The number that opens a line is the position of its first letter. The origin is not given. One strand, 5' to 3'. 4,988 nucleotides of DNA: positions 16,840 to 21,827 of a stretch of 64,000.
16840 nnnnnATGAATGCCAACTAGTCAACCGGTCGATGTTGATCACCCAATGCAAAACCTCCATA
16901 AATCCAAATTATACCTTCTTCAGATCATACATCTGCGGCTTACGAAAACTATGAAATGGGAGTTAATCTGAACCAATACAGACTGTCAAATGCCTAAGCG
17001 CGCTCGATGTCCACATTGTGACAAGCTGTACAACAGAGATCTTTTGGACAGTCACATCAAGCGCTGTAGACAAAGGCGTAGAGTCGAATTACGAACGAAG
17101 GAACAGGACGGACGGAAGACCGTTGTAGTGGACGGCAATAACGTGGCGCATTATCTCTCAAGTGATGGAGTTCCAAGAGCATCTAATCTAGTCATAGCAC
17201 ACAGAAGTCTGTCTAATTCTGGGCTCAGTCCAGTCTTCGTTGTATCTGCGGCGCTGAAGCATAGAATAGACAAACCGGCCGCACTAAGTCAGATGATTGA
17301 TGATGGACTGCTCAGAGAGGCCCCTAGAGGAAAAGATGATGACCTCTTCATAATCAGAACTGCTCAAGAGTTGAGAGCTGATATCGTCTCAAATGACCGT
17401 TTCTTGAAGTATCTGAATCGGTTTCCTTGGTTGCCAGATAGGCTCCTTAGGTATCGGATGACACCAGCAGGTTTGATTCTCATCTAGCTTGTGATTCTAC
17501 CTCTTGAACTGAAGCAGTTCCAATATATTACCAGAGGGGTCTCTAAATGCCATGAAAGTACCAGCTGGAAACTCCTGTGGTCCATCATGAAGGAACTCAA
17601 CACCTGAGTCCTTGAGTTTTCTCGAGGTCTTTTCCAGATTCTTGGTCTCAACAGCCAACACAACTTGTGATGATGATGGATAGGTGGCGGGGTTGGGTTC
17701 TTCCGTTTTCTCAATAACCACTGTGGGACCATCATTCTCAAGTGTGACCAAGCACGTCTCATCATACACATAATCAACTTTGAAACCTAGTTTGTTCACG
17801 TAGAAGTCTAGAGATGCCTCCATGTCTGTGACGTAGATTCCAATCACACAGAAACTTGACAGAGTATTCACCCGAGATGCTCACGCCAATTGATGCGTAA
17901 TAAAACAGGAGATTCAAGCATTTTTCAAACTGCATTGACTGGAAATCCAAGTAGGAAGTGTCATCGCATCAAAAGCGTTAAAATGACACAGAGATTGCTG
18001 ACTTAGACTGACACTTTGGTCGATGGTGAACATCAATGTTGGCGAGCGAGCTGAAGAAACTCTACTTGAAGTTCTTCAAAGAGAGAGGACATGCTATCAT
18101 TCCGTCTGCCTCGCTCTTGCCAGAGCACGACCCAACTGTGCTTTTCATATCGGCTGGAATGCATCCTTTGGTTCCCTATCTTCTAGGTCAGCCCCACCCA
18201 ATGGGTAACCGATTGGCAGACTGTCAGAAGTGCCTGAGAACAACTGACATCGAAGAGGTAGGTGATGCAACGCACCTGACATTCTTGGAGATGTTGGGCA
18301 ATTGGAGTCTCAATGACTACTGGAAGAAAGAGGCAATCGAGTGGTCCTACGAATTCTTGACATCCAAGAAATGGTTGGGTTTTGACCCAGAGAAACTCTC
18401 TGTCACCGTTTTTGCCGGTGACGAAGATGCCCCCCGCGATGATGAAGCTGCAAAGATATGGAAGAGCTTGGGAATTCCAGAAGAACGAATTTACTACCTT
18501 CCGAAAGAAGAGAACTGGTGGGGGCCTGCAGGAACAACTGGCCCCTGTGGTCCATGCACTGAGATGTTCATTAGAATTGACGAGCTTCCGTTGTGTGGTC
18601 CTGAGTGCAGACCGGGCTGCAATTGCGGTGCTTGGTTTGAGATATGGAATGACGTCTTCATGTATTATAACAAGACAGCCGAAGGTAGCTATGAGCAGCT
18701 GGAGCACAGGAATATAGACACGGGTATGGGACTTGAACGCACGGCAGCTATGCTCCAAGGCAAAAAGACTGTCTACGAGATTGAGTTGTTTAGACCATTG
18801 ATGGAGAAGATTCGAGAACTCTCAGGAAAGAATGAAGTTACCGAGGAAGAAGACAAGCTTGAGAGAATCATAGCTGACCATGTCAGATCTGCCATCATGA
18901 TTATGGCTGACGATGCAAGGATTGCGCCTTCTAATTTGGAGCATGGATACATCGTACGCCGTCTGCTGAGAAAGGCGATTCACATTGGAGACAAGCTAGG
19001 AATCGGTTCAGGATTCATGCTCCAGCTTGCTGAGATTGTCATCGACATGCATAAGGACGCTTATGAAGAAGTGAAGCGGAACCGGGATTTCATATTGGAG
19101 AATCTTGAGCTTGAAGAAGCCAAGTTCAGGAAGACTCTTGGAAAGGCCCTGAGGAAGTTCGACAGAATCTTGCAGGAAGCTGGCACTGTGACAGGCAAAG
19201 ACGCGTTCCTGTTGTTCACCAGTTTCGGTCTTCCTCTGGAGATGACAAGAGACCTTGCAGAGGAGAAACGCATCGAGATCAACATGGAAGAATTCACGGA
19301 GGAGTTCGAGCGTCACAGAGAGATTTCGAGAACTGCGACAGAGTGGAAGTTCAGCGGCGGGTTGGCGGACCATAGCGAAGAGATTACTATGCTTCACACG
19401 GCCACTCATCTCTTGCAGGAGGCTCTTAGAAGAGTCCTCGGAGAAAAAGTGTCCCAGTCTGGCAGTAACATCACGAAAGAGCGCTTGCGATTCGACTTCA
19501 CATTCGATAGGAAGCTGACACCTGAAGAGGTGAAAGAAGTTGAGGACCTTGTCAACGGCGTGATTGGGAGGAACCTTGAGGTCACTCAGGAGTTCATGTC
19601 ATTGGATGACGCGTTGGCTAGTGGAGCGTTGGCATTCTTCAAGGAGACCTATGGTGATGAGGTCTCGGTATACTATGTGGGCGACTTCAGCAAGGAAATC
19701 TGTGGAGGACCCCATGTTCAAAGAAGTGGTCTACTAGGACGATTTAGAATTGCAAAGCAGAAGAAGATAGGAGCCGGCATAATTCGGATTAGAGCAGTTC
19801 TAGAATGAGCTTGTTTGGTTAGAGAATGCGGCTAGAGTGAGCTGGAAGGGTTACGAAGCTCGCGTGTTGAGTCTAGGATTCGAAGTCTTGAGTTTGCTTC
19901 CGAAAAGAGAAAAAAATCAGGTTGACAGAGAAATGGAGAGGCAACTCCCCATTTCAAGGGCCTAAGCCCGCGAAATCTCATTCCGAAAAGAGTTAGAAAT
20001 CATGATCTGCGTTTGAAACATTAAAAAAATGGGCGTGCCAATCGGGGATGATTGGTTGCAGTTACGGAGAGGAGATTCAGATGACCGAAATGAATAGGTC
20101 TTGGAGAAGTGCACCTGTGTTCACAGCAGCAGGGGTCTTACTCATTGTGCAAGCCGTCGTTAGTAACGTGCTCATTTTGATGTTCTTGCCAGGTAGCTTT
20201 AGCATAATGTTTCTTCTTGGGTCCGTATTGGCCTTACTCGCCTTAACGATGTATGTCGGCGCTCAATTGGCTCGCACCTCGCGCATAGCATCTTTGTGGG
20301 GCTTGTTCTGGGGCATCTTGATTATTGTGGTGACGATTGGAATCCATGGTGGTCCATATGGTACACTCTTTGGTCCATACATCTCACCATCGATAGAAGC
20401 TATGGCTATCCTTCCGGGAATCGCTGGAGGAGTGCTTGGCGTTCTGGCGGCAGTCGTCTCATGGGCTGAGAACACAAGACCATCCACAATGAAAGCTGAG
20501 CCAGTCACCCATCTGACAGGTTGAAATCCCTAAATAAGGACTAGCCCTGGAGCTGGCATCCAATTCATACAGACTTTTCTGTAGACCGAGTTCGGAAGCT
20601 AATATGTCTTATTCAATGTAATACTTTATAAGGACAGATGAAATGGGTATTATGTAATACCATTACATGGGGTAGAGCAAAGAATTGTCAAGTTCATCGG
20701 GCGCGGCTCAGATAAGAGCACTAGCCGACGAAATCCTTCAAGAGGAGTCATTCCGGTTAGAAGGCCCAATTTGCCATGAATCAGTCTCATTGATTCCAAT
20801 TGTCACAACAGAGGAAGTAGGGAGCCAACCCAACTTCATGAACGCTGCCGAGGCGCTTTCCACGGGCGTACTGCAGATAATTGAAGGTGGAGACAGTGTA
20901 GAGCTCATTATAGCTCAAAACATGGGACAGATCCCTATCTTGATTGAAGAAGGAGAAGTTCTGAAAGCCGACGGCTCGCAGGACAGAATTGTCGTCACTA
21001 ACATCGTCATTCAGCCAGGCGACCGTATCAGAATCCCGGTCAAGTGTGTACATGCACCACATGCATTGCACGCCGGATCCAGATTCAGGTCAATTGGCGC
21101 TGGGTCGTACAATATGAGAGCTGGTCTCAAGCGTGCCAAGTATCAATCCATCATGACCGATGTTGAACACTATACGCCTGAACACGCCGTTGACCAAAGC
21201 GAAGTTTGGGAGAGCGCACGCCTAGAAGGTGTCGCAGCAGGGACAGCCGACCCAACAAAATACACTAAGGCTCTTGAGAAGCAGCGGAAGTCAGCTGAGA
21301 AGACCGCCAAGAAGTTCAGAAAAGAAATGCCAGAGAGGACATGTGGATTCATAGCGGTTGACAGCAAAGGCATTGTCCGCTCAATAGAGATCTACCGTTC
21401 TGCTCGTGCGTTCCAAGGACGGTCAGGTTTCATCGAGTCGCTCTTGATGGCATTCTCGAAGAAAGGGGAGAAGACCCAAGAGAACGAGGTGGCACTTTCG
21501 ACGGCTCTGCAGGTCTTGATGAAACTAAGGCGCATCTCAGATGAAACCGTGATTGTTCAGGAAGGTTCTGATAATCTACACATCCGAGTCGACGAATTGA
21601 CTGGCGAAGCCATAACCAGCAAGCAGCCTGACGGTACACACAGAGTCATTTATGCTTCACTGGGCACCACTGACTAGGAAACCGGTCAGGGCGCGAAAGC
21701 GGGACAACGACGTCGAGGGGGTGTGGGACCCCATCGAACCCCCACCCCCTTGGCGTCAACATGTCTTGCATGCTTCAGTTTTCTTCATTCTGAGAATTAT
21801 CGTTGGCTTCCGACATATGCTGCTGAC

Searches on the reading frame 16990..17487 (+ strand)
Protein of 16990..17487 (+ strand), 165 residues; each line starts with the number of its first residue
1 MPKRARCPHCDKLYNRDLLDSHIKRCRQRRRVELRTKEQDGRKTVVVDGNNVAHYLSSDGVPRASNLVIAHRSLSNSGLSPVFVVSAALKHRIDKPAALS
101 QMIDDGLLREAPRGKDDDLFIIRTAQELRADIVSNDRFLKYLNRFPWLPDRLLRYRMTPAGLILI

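Call 15: search_protein_families(library=pfam, proteins=[window:16990-17487:+], max_evalue=0.00001)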
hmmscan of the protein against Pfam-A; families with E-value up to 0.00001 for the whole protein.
window:16990-17487:+ (165 aa): 1 family
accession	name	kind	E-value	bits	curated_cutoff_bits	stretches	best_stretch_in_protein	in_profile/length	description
PF11977.14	RNase_Zc3h12a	-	2.1e-13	50.7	23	1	42-146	2-119/154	Zc3h12a-like Ribonuclease NYN domain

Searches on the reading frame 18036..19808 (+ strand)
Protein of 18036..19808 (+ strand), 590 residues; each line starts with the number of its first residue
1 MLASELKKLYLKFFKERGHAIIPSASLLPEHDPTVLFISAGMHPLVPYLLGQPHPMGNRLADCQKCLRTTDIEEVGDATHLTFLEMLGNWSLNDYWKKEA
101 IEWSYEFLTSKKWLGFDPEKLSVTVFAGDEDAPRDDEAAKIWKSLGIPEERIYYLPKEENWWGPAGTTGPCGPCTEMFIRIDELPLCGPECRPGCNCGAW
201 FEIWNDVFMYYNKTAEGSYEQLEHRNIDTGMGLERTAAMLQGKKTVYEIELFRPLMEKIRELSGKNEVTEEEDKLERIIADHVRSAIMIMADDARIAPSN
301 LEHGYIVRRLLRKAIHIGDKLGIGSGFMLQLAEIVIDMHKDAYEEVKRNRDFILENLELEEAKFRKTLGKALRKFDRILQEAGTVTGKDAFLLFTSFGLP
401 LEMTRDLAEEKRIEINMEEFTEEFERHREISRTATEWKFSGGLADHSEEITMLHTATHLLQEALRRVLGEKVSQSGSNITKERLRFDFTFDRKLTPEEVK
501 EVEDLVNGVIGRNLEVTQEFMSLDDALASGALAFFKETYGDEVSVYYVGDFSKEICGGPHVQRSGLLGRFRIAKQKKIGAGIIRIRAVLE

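Call 15: search_protein_families(library=pfam, proteins=[window:18036-19808:+], max_evalue=0.00001)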
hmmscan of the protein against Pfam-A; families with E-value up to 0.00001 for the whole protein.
window:18036-19808:+ (590 aa): 2 families
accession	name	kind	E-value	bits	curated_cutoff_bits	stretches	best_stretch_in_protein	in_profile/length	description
PF01411.24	tRNA-synt_2c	-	1.5e-129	433.5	30.3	1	5-458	1-453/552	tRNA synthetases class II (A)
PF07973.19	tRNA_SAD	-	2.3e-13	50.3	24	1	543-585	1-43/44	Threonyl and Alanyl tRNA synthetase second additional domain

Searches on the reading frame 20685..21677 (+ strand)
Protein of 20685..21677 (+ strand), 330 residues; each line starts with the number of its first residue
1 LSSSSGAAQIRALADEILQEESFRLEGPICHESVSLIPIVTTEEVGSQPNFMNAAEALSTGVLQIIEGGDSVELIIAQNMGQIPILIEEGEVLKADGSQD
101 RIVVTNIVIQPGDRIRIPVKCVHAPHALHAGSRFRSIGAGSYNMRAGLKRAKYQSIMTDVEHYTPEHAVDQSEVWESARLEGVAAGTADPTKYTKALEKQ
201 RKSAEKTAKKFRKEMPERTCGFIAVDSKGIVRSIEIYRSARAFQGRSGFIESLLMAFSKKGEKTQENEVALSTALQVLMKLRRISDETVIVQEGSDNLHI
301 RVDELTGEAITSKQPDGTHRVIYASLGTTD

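Call 6: search_protein_families(library=pfam, proteins=[window:20685-21677:+])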
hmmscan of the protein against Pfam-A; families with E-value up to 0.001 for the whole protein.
window:20685-21677:+ (330 aa): 1 family
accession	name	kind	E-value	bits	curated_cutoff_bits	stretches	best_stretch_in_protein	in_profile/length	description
PF20208.3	ARPP-1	-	2e-32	113.2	27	1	24-323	3-293/297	ARG and Rhodanese-Phosphatase-superfamily-associated Protein domain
